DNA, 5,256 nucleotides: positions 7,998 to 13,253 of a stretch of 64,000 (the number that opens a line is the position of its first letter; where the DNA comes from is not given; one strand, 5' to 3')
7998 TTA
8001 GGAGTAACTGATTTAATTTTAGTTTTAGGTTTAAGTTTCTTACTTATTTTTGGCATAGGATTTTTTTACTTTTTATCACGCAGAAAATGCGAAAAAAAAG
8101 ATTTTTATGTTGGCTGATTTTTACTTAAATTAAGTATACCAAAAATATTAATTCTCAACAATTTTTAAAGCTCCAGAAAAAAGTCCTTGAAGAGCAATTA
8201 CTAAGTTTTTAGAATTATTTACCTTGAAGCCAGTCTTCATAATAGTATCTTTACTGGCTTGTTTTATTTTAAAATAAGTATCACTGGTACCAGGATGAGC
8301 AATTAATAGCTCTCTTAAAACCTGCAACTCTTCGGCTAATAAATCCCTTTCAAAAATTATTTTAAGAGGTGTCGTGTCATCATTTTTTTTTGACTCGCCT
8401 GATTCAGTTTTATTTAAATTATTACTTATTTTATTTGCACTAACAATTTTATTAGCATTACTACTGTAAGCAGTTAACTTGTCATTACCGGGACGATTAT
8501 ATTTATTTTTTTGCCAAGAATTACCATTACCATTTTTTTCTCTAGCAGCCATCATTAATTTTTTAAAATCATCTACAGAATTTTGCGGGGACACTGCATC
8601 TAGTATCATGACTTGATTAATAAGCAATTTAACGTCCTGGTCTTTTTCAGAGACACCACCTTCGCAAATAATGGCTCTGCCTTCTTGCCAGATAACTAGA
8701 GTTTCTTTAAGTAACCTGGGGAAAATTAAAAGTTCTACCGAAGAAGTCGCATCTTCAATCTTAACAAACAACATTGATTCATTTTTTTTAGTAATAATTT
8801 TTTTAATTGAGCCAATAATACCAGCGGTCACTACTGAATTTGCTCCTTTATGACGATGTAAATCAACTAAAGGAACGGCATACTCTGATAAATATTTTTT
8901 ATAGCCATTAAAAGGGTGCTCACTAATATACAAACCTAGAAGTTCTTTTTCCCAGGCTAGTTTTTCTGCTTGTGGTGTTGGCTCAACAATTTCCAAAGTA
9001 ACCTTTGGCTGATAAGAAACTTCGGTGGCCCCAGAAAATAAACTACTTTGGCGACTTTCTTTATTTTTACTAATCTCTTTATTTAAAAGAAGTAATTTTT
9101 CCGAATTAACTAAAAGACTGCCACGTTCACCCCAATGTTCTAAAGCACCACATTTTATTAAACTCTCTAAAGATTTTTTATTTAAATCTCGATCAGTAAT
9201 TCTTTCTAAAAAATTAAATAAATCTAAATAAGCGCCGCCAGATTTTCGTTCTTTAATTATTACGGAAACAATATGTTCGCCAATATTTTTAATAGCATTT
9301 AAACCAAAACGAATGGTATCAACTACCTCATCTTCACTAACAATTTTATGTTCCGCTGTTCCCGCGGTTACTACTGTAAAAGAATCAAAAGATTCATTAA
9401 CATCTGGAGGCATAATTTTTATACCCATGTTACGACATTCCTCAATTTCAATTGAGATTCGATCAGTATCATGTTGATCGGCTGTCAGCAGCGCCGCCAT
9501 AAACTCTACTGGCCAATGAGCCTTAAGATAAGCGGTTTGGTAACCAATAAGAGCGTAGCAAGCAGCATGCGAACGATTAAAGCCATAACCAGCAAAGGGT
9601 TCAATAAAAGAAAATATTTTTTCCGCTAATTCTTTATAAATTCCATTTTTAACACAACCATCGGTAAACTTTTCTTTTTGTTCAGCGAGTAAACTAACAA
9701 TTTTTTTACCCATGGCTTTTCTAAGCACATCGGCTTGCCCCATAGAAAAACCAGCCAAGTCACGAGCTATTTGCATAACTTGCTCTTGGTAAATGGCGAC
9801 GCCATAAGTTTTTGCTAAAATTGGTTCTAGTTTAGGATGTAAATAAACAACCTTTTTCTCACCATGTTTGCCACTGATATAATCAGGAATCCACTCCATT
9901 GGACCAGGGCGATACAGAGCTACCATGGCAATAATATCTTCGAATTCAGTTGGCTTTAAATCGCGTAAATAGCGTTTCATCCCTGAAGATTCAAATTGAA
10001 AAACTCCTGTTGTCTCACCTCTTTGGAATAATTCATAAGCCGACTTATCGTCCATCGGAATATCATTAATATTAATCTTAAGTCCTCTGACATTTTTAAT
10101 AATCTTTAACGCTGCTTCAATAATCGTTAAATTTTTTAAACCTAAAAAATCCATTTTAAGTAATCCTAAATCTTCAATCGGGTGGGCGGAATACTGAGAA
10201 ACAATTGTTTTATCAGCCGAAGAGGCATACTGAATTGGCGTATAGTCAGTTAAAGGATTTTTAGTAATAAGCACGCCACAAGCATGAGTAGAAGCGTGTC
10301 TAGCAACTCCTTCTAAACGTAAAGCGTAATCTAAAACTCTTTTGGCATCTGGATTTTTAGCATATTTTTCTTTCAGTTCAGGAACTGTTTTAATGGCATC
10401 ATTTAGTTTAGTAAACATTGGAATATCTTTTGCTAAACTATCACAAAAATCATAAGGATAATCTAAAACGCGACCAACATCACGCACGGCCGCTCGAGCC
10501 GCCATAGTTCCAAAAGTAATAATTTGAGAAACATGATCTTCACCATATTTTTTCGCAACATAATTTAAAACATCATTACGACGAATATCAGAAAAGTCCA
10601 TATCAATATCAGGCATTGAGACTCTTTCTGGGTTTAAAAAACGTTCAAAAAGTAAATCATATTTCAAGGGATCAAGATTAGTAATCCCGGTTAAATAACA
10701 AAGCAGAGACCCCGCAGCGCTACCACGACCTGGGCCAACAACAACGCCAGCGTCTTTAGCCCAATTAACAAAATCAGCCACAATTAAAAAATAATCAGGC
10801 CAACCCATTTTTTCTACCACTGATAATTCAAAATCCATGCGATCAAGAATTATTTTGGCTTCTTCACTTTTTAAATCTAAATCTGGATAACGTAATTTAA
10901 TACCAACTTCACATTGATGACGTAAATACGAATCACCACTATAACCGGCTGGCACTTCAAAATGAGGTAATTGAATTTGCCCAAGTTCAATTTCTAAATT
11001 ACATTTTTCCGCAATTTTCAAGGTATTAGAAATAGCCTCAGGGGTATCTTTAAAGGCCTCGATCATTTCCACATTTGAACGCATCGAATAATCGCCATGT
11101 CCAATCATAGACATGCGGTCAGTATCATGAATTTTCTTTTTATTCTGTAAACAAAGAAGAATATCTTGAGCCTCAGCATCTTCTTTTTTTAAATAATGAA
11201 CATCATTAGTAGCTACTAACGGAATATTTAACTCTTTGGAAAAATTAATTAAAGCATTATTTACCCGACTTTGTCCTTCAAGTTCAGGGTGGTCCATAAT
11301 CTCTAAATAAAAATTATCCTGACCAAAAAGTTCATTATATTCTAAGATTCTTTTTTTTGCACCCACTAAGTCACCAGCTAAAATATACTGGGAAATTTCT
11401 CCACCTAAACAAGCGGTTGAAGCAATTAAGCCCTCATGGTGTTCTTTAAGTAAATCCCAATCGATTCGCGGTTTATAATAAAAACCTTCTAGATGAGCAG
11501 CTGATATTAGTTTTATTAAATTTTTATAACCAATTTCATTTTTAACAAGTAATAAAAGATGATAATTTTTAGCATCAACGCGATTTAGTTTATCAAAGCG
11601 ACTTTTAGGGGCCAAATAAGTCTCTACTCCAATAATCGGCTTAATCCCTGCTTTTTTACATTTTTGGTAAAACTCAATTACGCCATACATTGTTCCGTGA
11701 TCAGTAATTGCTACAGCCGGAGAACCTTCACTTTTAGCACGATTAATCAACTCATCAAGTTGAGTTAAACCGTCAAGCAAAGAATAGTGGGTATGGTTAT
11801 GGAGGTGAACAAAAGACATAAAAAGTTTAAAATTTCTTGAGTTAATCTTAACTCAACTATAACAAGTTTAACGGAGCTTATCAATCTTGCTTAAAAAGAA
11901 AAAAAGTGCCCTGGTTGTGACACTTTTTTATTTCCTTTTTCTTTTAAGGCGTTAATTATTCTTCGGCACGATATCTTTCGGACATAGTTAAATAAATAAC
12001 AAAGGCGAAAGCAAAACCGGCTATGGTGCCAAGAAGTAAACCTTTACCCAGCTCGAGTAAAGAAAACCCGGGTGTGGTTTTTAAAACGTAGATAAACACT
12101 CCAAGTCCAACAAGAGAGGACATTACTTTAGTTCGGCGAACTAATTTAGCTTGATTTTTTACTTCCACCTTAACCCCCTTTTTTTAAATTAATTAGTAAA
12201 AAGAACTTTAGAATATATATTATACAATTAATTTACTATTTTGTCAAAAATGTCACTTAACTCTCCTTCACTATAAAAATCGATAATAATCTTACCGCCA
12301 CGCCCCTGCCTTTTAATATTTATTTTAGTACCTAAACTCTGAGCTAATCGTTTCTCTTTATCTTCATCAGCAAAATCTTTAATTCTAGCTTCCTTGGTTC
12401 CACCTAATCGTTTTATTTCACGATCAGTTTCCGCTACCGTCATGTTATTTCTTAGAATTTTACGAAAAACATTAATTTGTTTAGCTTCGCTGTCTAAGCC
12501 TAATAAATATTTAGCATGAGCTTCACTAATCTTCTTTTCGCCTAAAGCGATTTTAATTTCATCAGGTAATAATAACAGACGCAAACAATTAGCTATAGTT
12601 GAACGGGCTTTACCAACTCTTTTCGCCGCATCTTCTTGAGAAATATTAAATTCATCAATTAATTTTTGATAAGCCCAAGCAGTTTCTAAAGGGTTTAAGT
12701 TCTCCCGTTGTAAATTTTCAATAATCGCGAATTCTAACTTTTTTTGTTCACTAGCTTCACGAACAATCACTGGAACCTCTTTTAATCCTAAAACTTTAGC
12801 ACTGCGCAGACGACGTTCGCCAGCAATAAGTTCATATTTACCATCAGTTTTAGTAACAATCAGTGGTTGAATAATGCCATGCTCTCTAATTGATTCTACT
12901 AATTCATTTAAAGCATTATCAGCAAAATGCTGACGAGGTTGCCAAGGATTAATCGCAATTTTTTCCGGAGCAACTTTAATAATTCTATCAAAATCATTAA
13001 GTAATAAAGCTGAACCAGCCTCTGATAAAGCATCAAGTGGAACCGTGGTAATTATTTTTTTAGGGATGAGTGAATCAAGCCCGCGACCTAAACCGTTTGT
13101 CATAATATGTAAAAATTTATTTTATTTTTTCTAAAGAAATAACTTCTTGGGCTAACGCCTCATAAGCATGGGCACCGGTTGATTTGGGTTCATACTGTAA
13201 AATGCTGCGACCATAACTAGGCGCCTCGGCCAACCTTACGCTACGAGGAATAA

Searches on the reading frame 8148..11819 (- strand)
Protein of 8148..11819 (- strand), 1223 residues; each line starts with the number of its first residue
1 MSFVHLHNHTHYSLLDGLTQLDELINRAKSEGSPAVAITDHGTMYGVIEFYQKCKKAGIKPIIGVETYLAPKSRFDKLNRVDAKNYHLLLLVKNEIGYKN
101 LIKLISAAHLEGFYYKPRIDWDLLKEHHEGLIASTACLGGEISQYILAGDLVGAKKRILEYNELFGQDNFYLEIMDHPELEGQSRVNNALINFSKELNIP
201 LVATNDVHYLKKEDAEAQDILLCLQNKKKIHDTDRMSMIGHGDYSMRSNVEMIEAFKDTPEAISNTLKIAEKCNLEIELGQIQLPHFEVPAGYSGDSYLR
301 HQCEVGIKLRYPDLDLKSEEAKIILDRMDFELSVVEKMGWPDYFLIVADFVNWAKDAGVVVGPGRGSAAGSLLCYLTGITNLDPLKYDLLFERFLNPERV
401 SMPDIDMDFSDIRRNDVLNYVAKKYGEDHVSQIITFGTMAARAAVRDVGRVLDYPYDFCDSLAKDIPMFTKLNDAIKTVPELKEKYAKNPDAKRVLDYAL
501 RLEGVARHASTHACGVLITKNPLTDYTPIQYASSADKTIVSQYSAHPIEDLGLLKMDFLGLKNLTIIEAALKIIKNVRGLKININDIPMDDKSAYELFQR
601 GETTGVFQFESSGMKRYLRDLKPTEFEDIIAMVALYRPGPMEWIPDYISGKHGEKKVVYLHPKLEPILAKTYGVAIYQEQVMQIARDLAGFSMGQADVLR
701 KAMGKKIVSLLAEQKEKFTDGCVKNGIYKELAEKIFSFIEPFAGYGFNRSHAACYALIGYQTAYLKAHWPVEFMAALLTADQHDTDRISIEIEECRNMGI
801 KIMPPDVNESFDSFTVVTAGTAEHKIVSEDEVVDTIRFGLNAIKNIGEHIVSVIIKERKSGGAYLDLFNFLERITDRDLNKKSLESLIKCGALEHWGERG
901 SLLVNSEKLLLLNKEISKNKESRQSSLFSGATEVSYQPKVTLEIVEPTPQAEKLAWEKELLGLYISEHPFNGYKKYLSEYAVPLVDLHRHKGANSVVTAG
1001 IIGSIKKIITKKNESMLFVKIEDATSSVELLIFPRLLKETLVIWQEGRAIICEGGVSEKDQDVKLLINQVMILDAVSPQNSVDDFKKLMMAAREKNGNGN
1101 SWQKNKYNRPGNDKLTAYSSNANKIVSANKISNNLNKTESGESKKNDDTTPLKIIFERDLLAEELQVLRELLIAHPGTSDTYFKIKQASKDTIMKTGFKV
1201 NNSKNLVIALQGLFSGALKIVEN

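Call 31: search_protein_families(library=pfam, proteins=[window:8148-11819:-], max_evalue=0.001)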
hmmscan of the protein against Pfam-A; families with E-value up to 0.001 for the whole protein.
window:8148-11819:- (1223 aa): 5 families
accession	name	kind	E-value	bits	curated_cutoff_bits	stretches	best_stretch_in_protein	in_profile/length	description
PF07733.18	DNA_pol3_alpha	-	8.3e-100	334.1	23.9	1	297-560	1-260/260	Bacterial DNA polymerase III alpha NTPase domain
PF17657.6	DNA_pol3_finger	-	6.3e-66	221.2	22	1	563-726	1-166/166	Bacterial DNA polymerase III alpha subunit finger domain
PF02811.25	PHP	-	5.7e-60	202.8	26.4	1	5-177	1-164/164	PHP domain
PF14579.12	HHH_6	-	4.5e-24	84.9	25.6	1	799-898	1-85/90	Helix-hairpin-helix motif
PF01336.31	tRNA_anti-codon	-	1.2e-05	25.6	27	1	996-1073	1-75/75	OB-fold nucleic acid binding domain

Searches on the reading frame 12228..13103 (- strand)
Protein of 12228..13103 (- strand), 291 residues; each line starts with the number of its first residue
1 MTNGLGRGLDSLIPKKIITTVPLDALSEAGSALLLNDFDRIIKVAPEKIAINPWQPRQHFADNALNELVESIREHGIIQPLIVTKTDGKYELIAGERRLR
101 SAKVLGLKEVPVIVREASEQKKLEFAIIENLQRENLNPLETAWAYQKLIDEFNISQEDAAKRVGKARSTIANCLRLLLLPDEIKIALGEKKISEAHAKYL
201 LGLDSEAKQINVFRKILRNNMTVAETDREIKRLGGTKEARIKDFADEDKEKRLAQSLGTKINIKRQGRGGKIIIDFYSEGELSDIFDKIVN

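Call 54: search_protein_families(library=pfam, proteins=[window:12228-13103:-], max_evalue=0.001)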
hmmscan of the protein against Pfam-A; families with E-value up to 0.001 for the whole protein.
window:12228-13103:- (291 aa): 3 families
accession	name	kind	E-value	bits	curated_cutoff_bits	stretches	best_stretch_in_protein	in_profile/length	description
PF17762.8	HTH_ParB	-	1.4e-33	115.5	22.6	1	134-232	1-99/102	ParB HTH domain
PF02195.25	ParB_N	-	7e-32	109.8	26.3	1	42-132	4-95/95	ParB N-terminal domain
PF23552.2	ParB_C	-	7.2e-07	29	23.8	1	250-289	9-49/50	ParB dimerisation domain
